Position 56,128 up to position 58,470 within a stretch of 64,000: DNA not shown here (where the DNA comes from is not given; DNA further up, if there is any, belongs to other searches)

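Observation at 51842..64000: Integrated element at a multi-intron tRNA carrying bacterial-type SSB, ArdC-like antirestriction and HerA/VirB4-like ATPase genes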

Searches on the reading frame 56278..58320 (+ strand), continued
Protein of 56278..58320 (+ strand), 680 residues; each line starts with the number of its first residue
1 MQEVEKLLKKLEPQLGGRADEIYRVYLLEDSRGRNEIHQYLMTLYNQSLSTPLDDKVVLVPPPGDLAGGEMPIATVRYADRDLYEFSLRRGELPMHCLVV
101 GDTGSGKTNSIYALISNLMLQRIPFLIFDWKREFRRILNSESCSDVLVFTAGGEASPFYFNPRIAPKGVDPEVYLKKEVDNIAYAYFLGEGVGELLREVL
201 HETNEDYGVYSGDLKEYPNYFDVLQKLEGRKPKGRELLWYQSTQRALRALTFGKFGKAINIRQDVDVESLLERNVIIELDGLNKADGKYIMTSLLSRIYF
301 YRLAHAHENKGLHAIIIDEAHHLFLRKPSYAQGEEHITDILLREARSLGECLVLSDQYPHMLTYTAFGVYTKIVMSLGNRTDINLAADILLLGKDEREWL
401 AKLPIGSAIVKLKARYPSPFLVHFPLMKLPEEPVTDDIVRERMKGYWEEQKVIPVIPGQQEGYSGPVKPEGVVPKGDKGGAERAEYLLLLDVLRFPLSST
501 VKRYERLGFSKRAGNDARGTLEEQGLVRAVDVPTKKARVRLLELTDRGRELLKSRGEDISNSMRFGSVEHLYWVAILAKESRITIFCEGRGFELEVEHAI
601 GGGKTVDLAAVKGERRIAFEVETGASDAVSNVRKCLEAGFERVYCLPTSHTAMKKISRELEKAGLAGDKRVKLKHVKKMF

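Call 38: search_solved_structures(query=window:56278-58320:+, max_evalue=0.1)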
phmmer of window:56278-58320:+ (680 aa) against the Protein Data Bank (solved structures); distinct sequences matched with E-value up to 0.1: 2.
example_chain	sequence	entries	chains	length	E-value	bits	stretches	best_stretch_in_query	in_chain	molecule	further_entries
8yho_A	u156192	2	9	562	2e-07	33.1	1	289-420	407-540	DUF87 domain-containing protein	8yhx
4d2i_A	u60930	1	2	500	0.005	18.6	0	280-413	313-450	HERA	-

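Call 48: predict_structure(alignment_id=A1)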
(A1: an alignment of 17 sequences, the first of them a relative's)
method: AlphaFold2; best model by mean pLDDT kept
length: 680 residues; sequences in the alignment: 17
mean_pLDDT: 84.0   pTM: 0.60
mean pLDDT of the five models: 84.0, 82.9, 82.5, 81.9, 81.1
residues with pLDDT >= 90: 288; 70-90: 325; 50-70: 26; < 50: 41
segments of 3 or more residues with pLDDT < 50: 49-55, 329-333, 456-481, 562-564
pLDDT, mean of each block of 10 residues (from residue 1): 74 78 90 83 64 59 92 88 92 94 90 93 94 87 86 88 92 91 86 91 93 87 90 81 88 84 88 94 90 93 83 93 69 63 82 93 87 92 92 86 90 93 86 85 85 48 28 31 76 88 80 84 90 81 89 78 64 88 88 89 87 92 88 93 93 93 90 90
secondary structure, 60 per line:
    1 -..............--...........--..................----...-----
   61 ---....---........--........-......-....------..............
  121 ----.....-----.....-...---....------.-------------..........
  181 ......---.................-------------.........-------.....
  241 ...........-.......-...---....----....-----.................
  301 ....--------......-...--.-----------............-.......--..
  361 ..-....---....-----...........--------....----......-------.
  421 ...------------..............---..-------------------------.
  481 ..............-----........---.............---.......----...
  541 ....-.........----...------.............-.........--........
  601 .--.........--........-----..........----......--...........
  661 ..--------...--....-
elements in order (helices of 4 or more, strands of 3 or more residues): H2-15 H18-28 H31-48 H64-67 E71-78 E81-88 H90-95 E97-100 H107-120 E125-129 H135-139 E147-150 H171-186 H190-206 H220-228 H236-251 H253-259 E261-263 H267-270 E275-278 H284-304 E313-318 H337-348 E350-356 H364-367 E371-374 H380-390 H399-402 E407-412 E420-423 H436-449 H480-494 H500-507 H511-523 E527-533 E538-544 H546-554 H568-580 H582-590 E593-601 E604-612 E615-622 H628-637 E642-647 H650-662 E671-673 H676-679

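Call 50: fold_search(model_id=the predicted structure, library=pdb)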
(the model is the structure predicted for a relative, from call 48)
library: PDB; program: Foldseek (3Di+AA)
matches with E <= 10: 1414; with E <= 0.001: 137
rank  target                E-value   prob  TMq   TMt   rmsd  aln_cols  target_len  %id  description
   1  4d2i_B                3.1e-15  1.00  0.40  0.56   5.2       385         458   16  Crystal structure of the HerA hexameric DNA translocase from Sulfolobus solfataricus bound to AMP-PNP (released 2014-12-03)
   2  4d2i_A                5.9e-15  1.00  0.41  0.58   5.2       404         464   16  Crystal structure of the HerA hexameric DNA translocase from Sulfolobus solfataricus bound to AMP-PNP (released 2014-12-03)
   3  9x1m_A                1.1e-13  1.00  0.36  0.42  11.3       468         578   16  The cryo-EM structure of HerA-NurA complex with AMPPNP and dsDNA from Thermococcus kodakarensis (released 2026-02-04)
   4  7es4                  3.4e-13  1.00  0.42  0.73   4.0       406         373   16  the crystral structure of DndH-C-domain (released 2022-05-11)
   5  8wj3_N                5.7e-13  1.00  0.38  0.47   9.1       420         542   16  Cryo-EM structure of a bacterial protein (released 2024-09-11)
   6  8wiv_O                8.1e-13  1.00  0.41  0.43   9.6       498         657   13  Cryo-EM structure of a bacterial protein (released 2024-09-11)
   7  8wiv_D                2.3e-12  1.00  0.39  0.43   9.2       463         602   15  Cryo-EM structure of a bacterial protein (released 2024-09-11)
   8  9c1m_M                3.0e-12  1.00  0.40  0.45   9.8       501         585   14  HerA-DUF assembly 1 (released 2025-06-04)
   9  8wod_D                4.5e-12  1.00  0.39  0.53   6.9       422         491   15  Cryo-EM structure of SIR2/HerA complex (released 2024-09-11)
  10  8wfd_A                6.1e-12  1.00  0.36  0.43   8.1       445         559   12  The cryo-EM structure of TdpAB in complex with AMPPNP and DNA (released 2025-01-22)
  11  8yhx_A                8.3e-12  1.00  0.38  0.46  10.7       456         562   16  Cryo-EM structure of the trimeric HerA (released 2024-11-06)
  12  8wld_D                9.2e-12  1.00  0.41  0.42  10.5       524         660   14  Cryo-EM structure of SIR2/HerA antiphage complex (released 2024-09-11)
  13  8xav_A                1.3e-11  1.00  0.41  0.48   8.2       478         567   15  Cryo-EM structure of an anti-phage defense complex (released 2024-06-05)
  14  8wld_A                1.4e-11  1.00  0.38  0.50   6.8       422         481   14  Cryo-EM structure of SIR2/HerA antiphage complex (released 2024-09-11)
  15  8sub_O                1.5e-11  1.00  0.39  0.44  10.0       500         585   15  E. coli SIR2-HerA complex (dodecamer SIR2 pentamer HerA) (released 2023-12-27)
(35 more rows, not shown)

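Call 51: search_dna_similar(query=window:56278-58320:+, collection=plasmids, mode=protein, max_rows=20)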
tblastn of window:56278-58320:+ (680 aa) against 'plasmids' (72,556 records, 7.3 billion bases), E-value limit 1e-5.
Records with a match: 25; places in all: 25; records where one place covers at least 80% of the query: 0.
Best place of each record, by identity: <60% 25.
By first word of the organism name: Lactococcus 5; Rhodococcus 2; Streptomyces 2; Priestia 1; Embleya 1; Acinetobacter 1; Escherichia 1; Kocuria 1; Photobacterium 1; Nonomuraea 1; and 9 more.
By predicted mobility (MOB-suite, as given by PLSDB): non-mobilizable 11; mobilizable 8; conjugative 6.
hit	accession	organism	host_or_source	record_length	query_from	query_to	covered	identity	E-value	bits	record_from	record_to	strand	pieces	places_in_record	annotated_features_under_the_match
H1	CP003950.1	Rhodococcus opacus PD630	-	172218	69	456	57%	26.3%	3e-21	107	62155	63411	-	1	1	hypothetical protein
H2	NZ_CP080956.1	Rhodococcus opacus PD630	cell culture,environmental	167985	69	456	57%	26.3%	4e-21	106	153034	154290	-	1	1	DUF87 domain-containing protein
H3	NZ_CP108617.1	Streptomyces avidinii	-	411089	92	428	50%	29.1%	3e-25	119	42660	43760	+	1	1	DUF87 domain-containing protein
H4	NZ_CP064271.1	Priestia megaterium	cell culture,Zoo anteater area soil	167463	85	454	54%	25.6%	5e-15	87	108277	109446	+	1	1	hypothetical protein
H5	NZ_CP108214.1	Streptomyces sp. NBC_00105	-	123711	84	446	53%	25.8%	1e-19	102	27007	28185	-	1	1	DUF87 domain-containing protein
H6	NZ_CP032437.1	Lactococcus cremoris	Dairy Fermentation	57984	93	453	53%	25.6%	3e-16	91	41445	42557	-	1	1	ATP-binding protein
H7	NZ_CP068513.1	Lactococcus cremoris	Whole organism,Dairy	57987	93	453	53%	25.6%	3e-16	91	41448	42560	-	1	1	ATP-binding protein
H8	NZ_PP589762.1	Lactococcus sp.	Bacterial culture,Dairy environment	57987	93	453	53%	25.6%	3e-16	91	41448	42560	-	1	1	ATP-binding protein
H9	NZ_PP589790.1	Lactococcus sp.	Bacterial culture,Dairy environment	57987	93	453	53%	25.6%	3e-16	91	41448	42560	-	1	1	ATP-binding protein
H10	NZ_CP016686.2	Lactococcus cremoris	Single cell,Dairy fermentation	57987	93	453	53%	25.6%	3e-16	91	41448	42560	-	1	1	ATP-binding protein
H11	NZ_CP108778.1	Embleya sp. NBC_00896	-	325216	92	428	50%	27.3%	6e-21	105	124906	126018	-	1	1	DUF87 domain-containing protein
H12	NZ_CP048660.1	Acinetobacter piscicola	Pig,feces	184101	93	410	47%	28.8%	4e-15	87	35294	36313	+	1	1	ATP-binding protein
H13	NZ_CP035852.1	Escherichia coli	Homo sapiens,stool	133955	67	410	51%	26.0%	3e-18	97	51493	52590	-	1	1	ATP-binding protein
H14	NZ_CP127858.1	Kocuria rosea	single cell culture,deep sea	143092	85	415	49%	26.7%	2e-11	76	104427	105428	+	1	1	DUF87 domain-containing protein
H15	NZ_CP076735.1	Photobacterium damselae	fish,whole organism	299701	85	410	48%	26.8%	3e-17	94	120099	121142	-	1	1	ATP-binding protein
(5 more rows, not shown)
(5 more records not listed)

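Call 73: find_related_loci(query=A1, collection=metagenome_contigs, flank=10000)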
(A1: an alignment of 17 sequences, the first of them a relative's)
Query A1 (680 aa) in metagenome_contigs; peptide patterns used: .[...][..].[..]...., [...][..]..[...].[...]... (x = any residue, [..] = any of these).
600 stretches matched a pattern (row limit reached: there are more); 300 encode a relative of the query (tblastn E <= 1e-3); the best 80 are kept; 80 distinct loci.
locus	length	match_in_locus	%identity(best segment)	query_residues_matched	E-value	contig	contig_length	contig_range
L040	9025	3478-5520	39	4-673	5e-154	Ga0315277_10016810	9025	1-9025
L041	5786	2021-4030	38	3-679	3e-152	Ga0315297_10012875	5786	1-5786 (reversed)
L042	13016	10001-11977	39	3-671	6e-150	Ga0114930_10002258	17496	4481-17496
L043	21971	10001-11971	39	4-671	1e-149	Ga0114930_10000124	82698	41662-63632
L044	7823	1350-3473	37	3-678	4e-143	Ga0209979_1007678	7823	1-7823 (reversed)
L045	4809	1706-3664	40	3-656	2e-145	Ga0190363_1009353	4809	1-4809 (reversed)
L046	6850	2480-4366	38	1-657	7e-143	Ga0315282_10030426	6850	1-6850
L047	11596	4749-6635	39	1-657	7e-143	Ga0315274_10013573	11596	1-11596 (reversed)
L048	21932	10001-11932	37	1-666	3e-142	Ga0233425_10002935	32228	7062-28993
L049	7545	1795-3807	38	3-660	3e-141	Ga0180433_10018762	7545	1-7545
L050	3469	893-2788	37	3-661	4e-146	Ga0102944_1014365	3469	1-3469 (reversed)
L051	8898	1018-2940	39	3-643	1e-140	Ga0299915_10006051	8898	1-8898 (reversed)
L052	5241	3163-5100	39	2-654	7e-142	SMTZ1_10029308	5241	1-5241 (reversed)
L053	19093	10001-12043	37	3-673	1e-139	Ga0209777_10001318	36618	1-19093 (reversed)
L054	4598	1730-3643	38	3-660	3e-141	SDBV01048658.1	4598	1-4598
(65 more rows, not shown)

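Call 74: find_related_loci(query=A1, collection=viral_contigs, flank=10000)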
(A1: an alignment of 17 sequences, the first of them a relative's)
Query A1 (680 aa) in viral_contigs; peptide patterns used: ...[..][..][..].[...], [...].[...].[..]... (x = any residue, [..] = any of these).
114 stretches matched a pattern, but none encodes a relative of the query by tblastn (E <= 1e-3).

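Call 107: search_protein_families(library=pfam, proteins=[L033:594-2621:-, L028:16770-18527:+, L028:15886-16290:+, L028:16297-16767:+, L033:91-597:-], max_evalue=0.01)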
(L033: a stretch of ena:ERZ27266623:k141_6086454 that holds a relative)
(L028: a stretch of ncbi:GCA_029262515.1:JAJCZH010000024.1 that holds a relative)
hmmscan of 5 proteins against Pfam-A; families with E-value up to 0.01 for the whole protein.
L033:594-2621:- (675 aa): 5 families
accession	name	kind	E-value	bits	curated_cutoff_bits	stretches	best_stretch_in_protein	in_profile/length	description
PF01935.23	DUF87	-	9.8e-06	26.2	23.2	1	95-153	22-81/220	Helicase HerA, central domain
PF05872.18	HerA_C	-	0.00011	21.4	22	0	84-131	9-56/502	Helicase HerA-like C-terminal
PF19044.6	P-loop_TraG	-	0.00084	18.5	25.8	1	99-146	32-79/413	TraG P-loop domain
PF13191.12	AAA_16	-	0.0011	19.9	32.6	1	96-124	24-52/167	AAA ATPase domain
PF05474.16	Semenogelin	-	0.0077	15.3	27.2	0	585-648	208-272/582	Semenogelin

L028:16770-18527:+ (585 aa): 0 families

L028:15886-16290:+ (134 aa): 0 families

L028:16297-16767:+ (156 aa): 0 families

L033:91-597:- (168 aa): 0 families
